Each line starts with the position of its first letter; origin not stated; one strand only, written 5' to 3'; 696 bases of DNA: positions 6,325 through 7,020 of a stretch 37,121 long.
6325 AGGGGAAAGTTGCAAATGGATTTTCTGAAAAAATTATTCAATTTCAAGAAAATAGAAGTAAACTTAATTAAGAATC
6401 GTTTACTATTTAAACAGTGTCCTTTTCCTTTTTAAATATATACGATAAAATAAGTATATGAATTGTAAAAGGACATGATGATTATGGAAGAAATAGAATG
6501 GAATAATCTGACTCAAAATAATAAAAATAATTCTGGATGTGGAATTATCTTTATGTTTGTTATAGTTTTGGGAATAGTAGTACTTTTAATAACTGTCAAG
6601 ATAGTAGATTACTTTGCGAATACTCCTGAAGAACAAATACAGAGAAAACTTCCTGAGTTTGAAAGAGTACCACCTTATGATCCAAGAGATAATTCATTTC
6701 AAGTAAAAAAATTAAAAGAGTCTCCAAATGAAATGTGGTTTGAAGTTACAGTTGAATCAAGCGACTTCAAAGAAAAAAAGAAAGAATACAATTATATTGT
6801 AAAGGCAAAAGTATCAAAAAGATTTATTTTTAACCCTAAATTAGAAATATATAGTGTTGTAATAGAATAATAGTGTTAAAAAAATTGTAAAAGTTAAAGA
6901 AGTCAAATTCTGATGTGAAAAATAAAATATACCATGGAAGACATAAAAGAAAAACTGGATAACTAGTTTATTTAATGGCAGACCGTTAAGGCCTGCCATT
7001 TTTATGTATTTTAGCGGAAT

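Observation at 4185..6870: YkuG/YbfG/BacA-like multi-domain lytic protein plus small membrane protein: candidate bacteriolysin-immunity pair whose 5' end runs into an IS1216 IR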

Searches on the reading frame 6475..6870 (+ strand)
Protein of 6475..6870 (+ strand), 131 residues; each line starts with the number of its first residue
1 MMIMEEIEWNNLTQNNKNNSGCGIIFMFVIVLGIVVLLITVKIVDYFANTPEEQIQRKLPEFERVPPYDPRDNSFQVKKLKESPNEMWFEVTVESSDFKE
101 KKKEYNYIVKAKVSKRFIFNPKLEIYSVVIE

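Call 3: search_protein_families(library=pfam, proteins=[window:6475-6870:+], max_evalue=0.1)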
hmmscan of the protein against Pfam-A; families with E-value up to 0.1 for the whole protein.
window:6475-6870:+ (131 aa): 1 family
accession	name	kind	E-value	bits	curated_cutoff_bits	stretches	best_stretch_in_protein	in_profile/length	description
PF20098.4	DUF6488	-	0.013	15.9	27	1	71-114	48-86/110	Family of unknown function (DUF6488)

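Call 67: find_homologous_proteins(query=window:6475-6867:+, max_evalue=0.001)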
Query window:6475-6867:+ (131 aa): 15 proteins with E <= 0.001 among 20 candidates.
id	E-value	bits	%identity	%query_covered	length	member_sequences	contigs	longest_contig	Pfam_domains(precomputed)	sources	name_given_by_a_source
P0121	1.0e-78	279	99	100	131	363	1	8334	-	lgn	-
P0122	2.6e-75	268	98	100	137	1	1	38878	-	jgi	jgi:hypothetical protein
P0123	1.2e-71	256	93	100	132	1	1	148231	-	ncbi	-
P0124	9.4e-67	241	92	99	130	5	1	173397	-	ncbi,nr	ncbi:hypothetical protein EfmGK941_28950 (plasmid) [Enterococcus faecium]|nr:hypothetical protein Ef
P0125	1.4e-66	240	89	98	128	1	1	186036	-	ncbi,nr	ncbi:hypothetical protein LOS20_08125 [Enterococcus faecium]|nr:hypothetical protein [Enterococcus f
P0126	1.5e-60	221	89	89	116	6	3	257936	-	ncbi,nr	ncbi:hypothetical protein N8B27_13985 (plasmid) [Enterococcus faecium]|nr:hypothetical protein [Ente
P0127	1.5e-58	214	76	100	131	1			-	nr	nr:hypothetical protein [Enterococcus canis]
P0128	2.3e-58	214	76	100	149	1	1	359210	-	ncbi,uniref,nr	ncbi:hypothetical protein RU97_GL001796 [Enterococcus canis]|uniref:Uncharacterized protein n=3 Tax=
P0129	3.3e-57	210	76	98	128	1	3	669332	-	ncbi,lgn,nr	ncbi:hypothetical protein [Enterococcus canis]|nr:hypothetical protein [Enterococcus canis]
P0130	2.0e-56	207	75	98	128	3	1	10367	-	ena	-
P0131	3.3e-48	181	84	76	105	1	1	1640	-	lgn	-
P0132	1.9e-47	178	94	67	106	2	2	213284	-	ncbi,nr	ncbi:hypothetical protein LCG89_13735 (plasmid) [Enterococcus faecium]|nr:hypothetical protein LCG89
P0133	1.4e-45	172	98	63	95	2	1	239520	-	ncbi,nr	ncbi:hypothetical protein EfmJHP36_31170 (plasmid) [Enterococcus faecium]|nr:hypothetical protein Ef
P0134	1.7e-39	153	100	57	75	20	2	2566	-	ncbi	ncbi:TPA: hypothetical protein ACG979_002651, partial [Enterococcus faecium]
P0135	3.4e-25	106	100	43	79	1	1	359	-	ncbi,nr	ncbi:hypothetical protein KJZ25_17220, partial [Enterococcus faecalis]|nr:hypothetical protein [Ente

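Call 69: find_encoding_contigs(protein=P0129, flank=6000, max_places=3)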
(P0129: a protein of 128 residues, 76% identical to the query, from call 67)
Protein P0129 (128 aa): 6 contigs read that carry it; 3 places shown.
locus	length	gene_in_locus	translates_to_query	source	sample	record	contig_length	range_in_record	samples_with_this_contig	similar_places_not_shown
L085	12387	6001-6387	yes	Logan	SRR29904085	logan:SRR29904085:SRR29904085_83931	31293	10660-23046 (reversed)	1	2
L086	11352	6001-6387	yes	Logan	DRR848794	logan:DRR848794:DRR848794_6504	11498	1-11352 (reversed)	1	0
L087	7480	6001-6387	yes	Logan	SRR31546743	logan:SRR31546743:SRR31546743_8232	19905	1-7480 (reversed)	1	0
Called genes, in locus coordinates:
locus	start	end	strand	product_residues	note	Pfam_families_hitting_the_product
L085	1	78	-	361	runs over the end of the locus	PF12679:ABC2_membrane_2, PF12698:ABC2_membrane_3, PF01061:ABC2_membrane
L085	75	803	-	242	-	PF00005:ABC_tran, PF13304:AAA_21 (weak)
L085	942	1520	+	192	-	PF18306:LDcluster4, PF03641:Lysine_decarbox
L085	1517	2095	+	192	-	PF00300:His_Phos_1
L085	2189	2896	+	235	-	PF00005:ABC_tran, PF13304:AAA_21 (faint)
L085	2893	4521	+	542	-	-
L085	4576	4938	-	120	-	PF06486:DUF1093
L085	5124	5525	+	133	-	PF02566:OsmC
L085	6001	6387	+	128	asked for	-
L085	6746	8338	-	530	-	PF00664:ABC_membrane, PF00005:ABC_tran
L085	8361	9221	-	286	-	PF21259:Rgg_C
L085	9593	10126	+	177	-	PF04542:Sigma70_r2, PF08281:Sigma70_r4_2, PF04545:Sigma70_r4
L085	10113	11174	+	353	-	-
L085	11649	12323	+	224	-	PF00072:Response_reg, PF00486:Trans_reg_C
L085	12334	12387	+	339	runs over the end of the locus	PF00512:HisKA (faint), PF02518:HATPase_c, PF13581:HATPase_c_2 (weak)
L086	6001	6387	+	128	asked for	-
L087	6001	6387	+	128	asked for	-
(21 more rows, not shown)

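Call 70: find_encoding_contigs(protein=P0130, flank=6000, max_places=3)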
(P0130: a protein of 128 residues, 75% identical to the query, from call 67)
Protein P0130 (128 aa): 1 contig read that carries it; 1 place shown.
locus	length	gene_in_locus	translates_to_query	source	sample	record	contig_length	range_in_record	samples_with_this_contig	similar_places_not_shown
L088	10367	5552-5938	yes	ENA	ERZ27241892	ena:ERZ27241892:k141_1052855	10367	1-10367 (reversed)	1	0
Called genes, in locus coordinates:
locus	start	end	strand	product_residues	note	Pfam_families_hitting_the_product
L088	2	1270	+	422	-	?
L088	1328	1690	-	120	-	PF06486:DUF1093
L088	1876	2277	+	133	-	PF02566:OsmC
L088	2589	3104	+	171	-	-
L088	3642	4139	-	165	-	-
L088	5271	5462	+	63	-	-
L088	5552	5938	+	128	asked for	-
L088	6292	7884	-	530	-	PF00664:ABC_membrane, PF00005:ABC_tran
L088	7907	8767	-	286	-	PF21259:Rgg_C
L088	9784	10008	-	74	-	-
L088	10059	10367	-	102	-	?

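Call 75: search_solved_structures(query=window:6475-6867:+, max_evalue=10)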
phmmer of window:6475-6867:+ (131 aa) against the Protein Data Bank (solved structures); distinct sequences matched with E-value up to 10: 0.
